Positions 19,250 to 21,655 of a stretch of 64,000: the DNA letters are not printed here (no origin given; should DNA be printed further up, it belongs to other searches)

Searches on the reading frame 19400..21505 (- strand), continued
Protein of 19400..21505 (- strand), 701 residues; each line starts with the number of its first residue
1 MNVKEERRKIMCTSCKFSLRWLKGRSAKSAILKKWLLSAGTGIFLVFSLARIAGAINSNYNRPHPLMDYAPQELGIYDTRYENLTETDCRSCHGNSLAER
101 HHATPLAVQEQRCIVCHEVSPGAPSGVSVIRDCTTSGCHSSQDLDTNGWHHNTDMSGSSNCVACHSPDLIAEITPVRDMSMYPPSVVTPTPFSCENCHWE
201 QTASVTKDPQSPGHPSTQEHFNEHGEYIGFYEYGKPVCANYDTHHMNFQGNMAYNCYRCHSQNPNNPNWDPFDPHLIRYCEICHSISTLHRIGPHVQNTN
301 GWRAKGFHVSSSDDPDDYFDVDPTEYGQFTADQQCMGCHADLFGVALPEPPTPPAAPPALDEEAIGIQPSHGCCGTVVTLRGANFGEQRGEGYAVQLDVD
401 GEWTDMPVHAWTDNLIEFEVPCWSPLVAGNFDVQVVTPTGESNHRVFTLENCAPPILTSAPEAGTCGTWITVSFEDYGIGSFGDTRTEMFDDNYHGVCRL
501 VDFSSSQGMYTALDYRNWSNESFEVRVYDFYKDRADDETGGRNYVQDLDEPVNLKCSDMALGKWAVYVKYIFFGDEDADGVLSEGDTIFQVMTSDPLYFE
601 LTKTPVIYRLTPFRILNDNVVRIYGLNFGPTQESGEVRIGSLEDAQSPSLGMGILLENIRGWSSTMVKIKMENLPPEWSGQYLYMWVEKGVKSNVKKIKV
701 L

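Call 31: search_solved_structures(query=A1, max_evalue=1, show_alignments=2)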
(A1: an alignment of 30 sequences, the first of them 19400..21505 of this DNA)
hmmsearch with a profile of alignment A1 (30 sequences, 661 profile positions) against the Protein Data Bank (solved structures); distinct sequences matched with E-value up to 1: 41.
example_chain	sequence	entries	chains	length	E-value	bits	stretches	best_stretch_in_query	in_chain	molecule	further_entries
8d9m_A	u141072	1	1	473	4.3e-21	78.1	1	40-486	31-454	Cytochrome c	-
7lq5_A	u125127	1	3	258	3.8e-09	38.6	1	40-278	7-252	Cytochrome c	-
6cgt_A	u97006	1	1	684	4.4e-07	31.8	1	317-437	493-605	CYCLODEXTRIN GLYCOSYLTRANSFERASE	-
4cgt_A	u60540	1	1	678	4.4e-07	31.8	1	317-437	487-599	CYCLODEXTRIN GLYCOSYLTRANSFERASE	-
1cgt_A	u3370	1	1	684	4.4e-07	31.8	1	317-437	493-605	CYCLODEXTRIN GLYCOSYL-TRANSFERASE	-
1cgu_A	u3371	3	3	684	4.4e-07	31.8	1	317-437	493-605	CYCLODEXTRIN GLYCOSYL-TRANSFERASE | CYCLODEXTRIN GLYCOSYLTRANSFERASE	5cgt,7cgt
3cgt_A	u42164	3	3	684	4.4e-07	31.8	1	317-437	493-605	CYCLODEXTRIN GLYCOSYLTRANSFERASE | PROTEIN (CYCLODEXTRIN-GLYCOSYLTRANSFERASE)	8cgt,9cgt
1tcm_A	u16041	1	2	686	4.5e-06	28.5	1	318-439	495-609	CYCLODEXTRIN GLYCOSYLTRANSFERASE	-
1kck_A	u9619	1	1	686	6e-06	28.1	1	318-437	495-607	CYCLODEXTRIN GLYCOSYLTRANSFERASE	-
1cxf_A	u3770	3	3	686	6e-06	28.1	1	318-437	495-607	CYCLODEXTRIN GLYCOSYLTRANSFERASE | PROTEIN (CYCLODEXTRIN-GLYCOSYLTRANSFERASE)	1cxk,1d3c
1cdg_A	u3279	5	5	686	6e-06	28.1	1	318-437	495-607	CYCLODEXTRIN GLYCOSYL-TRANSFERASE | CYCLODEXTRIN GLYCOSYLTRANSFERASE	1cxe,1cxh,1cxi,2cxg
1dtu_A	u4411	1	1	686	6e-06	28.1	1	318-437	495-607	PROTEIN (CYCLODEXTRIN GLYCOSYLTRANSFERASE)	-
1ot2_A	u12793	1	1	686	6e-06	28.1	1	318-437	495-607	Cyclomaltodextrin glucanotransferase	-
1cxl_A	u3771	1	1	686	6e-06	28.1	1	318-437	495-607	PROTEIN (CYCLODEXTRIN-GLYCOSYLTRANSFERASE)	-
1kcl_A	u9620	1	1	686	6e-06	28.1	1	318-437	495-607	Cyclodextrin glycosyltransferase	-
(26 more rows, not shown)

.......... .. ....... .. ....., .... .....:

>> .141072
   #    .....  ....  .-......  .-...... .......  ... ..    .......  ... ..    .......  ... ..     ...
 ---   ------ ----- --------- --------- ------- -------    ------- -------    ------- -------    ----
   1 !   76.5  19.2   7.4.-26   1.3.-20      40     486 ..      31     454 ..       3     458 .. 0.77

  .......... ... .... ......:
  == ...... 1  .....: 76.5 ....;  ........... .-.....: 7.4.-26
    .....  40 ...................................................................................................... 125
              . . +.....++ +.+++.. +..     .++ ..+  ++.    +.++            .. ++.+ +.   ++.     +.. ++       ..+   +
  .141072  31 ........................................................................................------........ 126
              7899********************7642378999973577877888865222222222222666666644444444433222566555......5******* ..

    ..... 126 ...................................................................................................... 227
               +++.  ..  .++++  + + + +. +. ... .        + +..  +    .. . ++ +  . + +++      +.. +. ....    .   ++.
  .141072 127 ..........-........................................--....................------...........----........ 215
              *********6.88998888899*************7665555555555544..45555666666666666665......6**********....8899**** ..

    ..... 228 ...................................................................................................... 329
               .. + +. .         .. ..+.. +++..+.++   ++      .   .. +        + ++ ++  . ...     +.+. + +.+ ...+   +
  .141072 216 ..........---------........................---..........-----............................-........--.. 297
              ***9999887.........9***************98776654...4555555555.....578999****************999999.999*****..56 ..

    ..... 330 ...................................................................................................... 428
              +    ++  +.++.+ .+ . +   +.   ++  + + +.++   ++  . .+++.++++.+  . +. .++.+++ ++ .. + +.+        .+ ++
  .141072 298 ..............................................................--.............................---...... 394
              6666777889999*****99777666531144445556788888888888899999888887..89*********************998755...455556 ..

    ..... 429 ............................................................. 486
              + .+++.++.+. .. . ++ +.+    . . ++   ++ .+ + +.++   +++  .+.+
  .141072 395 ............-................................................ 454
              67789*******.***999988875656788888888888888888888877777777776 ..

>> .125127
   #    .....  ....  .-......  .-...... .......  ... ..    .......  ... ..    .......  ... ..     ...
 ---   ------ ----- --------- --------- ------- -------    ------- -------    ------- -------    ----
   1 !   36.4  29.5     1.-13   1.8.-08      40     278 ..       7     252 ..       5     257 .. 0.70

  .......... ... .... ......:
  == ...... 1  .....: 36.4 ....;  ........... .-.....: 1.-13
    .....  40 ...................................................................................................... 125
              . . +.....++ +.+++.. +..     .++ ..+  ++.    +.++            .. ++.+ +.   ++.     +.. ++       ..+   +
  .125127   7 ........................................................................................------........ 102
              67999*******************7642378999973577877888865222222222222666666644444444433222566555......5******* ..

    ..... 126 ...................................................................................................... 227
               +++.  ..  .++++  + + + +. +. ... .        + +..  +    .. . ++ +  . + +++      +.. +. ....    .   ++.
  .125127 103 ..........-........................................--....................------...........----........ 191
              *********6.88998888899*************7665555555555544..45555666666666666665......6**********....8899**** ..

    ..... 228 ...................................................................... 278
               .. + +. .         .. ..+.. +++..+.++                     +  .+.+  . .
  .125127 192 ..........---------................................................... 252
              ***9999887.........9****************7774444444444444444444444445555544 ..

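Call 32: fold_search(model_id=the predicted structure, library=pdb)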
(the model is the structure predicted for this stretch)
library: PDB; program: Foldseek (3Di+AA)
matches with E <= 10: 1913; with E <= 0.001: 417
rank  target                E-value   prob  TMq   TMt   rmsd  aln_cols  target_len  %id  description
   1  7mro                  4.5e-10  1.00  0.12  0.21  16.9       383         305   12  Zebrafish CNTN4 FN1-FN3 domains (released 2022-01-05)
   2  5e53_A                1.0e-09  1.00  0.11  0.23  16.3       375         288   12  Crystal structure of chicken CNTN1 FN1-FN3 domains (released 2016-08-31)
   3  7mrk_D                1.4e-09  1.00  0.11  0.21  17.6       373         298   13  Chicken CNTN4 APP complex (released 2022-01-05)
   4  5l7n                  1.5e-09  1.00  0.18  0.30  13.1       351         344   16  Plexin A1 extracellular fragment, domains 7-10 (IPT3-IPT6) (released 2017-03-15)
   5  5l56_A                1.9e-09  1.00  0.19  0.12  12.8       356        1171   16  Plexin A1 full extracellular region, domains 1 to 10, to 4 angstrom (released 2016-07-06)
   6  7mrs_A                4.3e-09  1.00  0.12  0.23  17.7       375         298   11  Zebrafish CNTN4 APPb complex (released 2022-01-05)
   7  5l5k                  9.8e-09  1.00  0.18  0.12  12.9       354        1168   16  Plexin A4 full extracellular region, domains 1 to 10, data to 7.5 angstrom, spacegroup P4(1) (released 2016-07-06)
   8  6e57_D                9.8e-09  1.00  0.13  0.21  17.3       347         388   12  Bacteroides ovatus mixed-linkage glucan utilization locus (MLGUL) SGBP-B in complex with mixed-linkage heptasaccharide (released 2019-05-29)
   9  8bnq_A                9.8e-09  1.00  0.12  0.22  14.8       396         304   12  Crystal structure of the FnIII-tandem A84-A86 from the A-band of titin (released 2023-04-12)
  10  5e53_C                1.1e-08  1.00  0.12  0.25  18.0       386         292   13  Crystal structure of chicken CNTN1 FN1-FN3 domains (released 2016-08-31)
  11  3kld_A                1.4e-08  1.00  0.14  0.21  19.1       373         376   13  PTPRG CNTN4 complex (released 2009-12-22)
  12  5e4q                  1.7e-08  1.00  0.12  0.21  16.3       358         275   11  Crystal structure of mouse CNTN3 FN1-FN3 domains (released 2016-08-31)
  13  5e4s                  1.7e-08  1.00  0.11  0.20  18.3       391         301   12  Crystal structure of mouse CNTN4 FN1-FN3 domains (released 2016-08-31)
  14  6e57_A                2.2e-08  1.00  0.13  0.21  19.4       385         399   11  Bacteroides ovatus mixed-linkage glucan utilization locus (MLGUL) SGBP-B in complex with mixed-linkage heptasaccharide (released 2019-05-29)
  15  6zr7_AAA              2.4e-08  1.00  0.15  0.27  13.3       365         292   11  X-ray structure of human Dscam Ig7-Ig9 (released 2020-12-30)
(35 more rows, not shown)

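Call 39: search_solved_structures(query=window:19400-21505:-, max_evalue=1, show_alignments=1)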
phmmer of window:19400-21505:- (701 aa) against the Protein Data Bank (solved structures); distinct sequences matched with E-value up to 1: 16.
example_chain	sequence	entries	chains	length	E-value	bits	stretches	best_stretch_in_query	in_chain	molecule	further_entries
8d9m_A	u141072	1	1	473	1.1e-07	33.6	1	71-449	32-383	Cytochrome c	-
7lq5_A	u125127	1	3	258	9.1e-06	27.3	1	72-298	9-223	Cytochrome c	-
9wcx_U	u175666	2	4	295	0.059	14.7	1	18-122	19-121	Cytochrome bc1 complex cytochrome c subunit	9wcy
1j0p_A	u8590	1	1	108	0.062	14.6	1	108-172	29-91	Cytochrome c3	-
1a2i_A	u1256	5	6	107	0.068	14.4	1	112-179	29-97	CYTOCHROME C3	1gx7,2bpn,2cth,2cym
1mdv_A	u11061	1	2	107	0.087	14.1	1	112-179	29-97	CYTOCHROME C3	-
2yxc_A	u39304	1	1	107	0.087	14.1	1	111-172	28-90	Cytochrome c3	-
2cdv_A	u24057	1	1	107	0.12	13.6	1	112-172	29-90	CYTOCHROME C3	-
1wr5_A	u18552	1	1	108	0.13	13.5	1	112-172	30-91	Cytochrome c3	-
1it1_A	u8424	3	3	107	0.14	13.4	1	112-172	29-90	cytochrome c3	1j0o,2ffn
2yyw_A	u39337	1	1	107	0.14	13.4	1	106-172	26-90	Cytochrome c3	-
2ewk_A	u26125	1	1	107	0.18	13.1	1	112-172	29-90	Cytochrome c3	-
2cy3_A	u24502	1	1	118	0.33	12.2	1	112-166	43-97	CYTOCHROME C3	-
1w7o_A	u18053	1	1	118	0.77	11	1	112-166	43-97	CYTOCHROME C3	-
6adq_C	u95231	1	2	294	0.84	10.8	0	36-123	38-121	Cytochrome bc1 complex cytochrome c subunit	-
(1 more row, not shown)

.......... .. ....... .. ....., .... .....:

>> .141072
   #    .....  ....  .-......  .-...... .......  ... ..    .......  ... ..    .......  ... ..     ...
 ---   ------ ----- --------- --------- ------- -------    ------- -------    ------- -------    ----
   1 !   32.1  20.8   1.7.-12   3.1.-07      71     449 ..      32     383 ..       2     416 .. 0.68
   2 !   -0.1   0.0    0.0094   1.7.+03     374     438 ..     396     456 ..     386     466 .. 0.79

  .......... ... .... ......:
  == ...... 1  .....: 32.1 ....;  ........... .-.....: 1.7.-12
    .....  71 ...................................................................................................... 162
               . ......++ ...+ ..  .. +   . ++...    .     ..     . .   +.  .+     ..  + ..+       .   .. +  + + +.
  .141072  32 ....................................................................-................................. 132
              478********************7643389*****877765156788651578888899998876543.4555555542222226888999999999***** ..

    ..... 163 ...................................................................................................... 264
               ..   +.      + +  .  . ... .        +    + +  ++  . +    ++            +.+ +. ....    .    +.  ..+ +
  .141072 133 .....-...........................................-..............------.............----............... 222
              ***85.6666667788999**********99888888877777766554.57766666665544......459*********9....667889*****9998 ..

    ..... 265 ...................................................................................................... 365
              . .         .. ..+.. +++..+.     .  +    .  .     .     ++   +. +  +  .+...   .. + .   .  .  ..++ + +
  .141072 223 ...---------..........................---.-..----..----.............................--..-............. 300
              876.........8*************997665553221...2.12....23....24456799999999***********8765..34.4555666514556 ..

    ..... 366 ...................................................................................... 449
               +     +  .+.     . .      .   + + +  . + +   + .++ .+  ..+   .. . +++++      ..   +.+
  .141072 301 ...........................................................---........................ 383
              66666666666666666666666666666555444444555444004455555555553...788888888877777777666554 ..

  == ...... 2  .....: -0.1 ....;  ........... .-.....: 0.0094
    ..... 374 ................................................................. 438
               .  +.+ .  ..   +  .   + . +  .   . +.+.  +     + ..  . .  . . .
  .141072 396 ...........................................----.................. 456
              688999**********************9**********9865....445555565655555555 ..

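Call 59: find_related_loci(query=A1, collection=metagenome_contigs, flank=10000)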
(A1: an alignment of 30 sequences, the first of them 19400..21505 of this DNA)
Query A1 (701 aa) in metagenome_contigs; peptide patterns used: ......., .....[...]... (x = any residue, [..] = any of these).
198 stretches matched a pattern; 98 encode a relative of the query (tblastn E <= 1e-3); the best 80 are kept; 79 distinct loci.
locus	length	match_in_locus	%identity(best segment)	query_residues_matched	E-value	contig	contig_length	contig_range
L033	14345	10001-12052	61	36-701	0e+0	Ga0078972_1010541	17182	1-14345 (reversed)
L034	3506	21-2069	58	19-701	0e+0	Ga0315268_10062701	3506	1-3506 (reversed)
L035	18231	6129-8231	65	3-701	0e+0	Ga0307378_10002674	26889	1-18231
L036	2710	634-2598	52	43-701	0e+0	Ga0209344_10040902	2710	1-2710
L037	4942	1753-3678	51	53-700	0e+0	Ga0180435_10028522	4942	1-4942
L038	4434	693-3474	53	31-701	0e+0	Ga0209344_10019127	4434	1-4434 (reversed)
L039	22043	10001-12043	49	16-701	0e+0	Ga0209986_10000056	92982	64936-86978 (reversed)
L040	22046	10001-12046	48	33-701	0e+0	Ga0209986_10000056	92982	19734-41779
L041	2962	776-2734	50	58-700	0e+0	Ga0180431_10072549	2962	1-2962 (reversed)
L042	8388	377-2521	45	23-701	0e+0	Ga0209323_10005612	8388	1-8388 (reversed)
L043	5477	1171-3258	46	16-701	0e+0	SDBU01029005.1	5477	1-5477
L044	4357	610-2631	47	28-701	0e+0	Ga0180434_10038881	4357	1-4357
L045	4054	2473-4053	53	28-566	0e+0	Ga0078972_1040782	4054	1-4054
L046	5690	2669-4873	44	25-701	0e+0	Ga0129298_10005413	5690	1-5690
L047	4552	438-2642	44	25-701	0e+0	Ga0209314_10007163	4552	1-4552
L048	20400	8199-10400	43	25-701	0e+0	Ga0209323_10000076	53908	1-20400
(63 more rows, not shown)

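Call 68: search_protein_families(library=ncbifam, proteins=[window:19400-21505:-], max_evalue=0.001)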
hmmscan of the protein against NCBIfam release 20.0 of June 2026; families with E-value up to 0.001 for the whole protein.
window:19400-21505:- (701 aa): 0 families

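Call 88: search_protein_families(library=pfam, proteins=[L013:12355-13734:+, L013:14124-16037:+, L013:16872-17651:+, L013:19029-19823:+, L048:10557-11927:+, L048:12224-13954:+, L048:17071-18990:+, L048:5907-7763:+], max_evalue=0.001)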
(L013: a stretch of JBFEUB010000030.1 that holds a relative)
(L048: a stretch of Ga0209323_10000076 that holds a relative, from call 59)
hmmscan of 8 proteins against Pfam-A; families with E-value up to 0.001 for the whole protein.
L013:12355-13734:+ (459 aa): 2 families
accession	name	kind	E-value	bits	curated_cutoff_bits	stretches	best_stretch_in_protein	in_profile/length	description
PF01058.29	Oxidored_q6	-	5e-15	55.8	27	1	156-309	20-125/128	NADH ubiquinone oxidoreductase, 20 Kd subunit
PF14720.11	NiFe_hyd_SSU_C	-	4.2e-06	27.5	27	1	349-405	7-59/80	NiFe/NiFeSe hydrogenase small subunit C-terminal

L013:14124-16037:+ (637 aa): 1 family
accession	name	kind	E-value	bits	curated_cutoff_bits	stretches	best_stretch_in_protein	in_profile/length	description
PF00374.24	NiFeSe_Hases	-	6.5e-59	200.7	25.8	3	472-619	373-508/508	Nickel-dependent hydrogenase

L013:16872-17651:+ (259 aa): 2 families
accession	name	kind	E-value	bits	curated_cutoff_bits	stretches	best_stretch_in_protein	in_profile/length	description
PF03692.20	CxxCxxCC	-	4.2e-07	31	23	1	105-201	2-69/85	Putative zinc- or iron-chelating domain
PF02810.21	SEC-C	-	0.0001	22.6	20.4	1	13-28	4-19/19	SEC-C motif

L013:19029-19823:+ (264 aa): 1 family
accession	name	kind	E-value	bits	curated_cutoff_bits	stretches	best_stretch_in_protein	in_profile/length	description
PF07610.17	DUF1573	-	0.00048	20.5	26.1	0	6-53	52-98/98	Protein of unknown function (DUF1573)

L048:10557-11927:+ (456 aa): 3 families
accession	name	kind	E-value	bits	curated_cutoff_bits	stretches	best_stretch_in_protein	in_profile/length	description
PF01058.29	Oxidored_q6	-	1.4e-17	64.1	27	1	130-297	15-126/128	NADH ubiquinone oxidoreductase, 20 Kd subunit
PF14720.11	NiFe_hyd_SSU_C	-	2.4e-05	25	27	1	372-439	28-80/80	NiFe/NiFeSe hydrogenase small subunit C-terminal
PF10518.14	TAT_signal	-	5.1e-05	23.4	22.7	1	5-24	1-20/21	TAT (twin-arginine translocation) pathway signal sequence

L048:12224-13954:+ (576 aa): 1 family
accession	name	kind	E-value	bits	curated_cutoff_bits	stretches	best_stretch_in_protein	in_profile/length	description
PF00374.24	NiFeSe_Hases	-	3.4e-82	277.4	25.8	2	418-558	372-508/508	Nickel-dependent hydrogenase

L048:17071-18990:+ (639 aa): 1 family
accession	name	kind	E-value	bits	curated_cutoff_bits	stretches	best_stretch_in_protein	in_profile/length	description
PF11617.13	Cu-binding_MopE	-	3.4e-14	53.2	27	2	291-318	1-28/30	Putative metal-binding motif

L048:5907-7763:+ (618 aa): 0 families
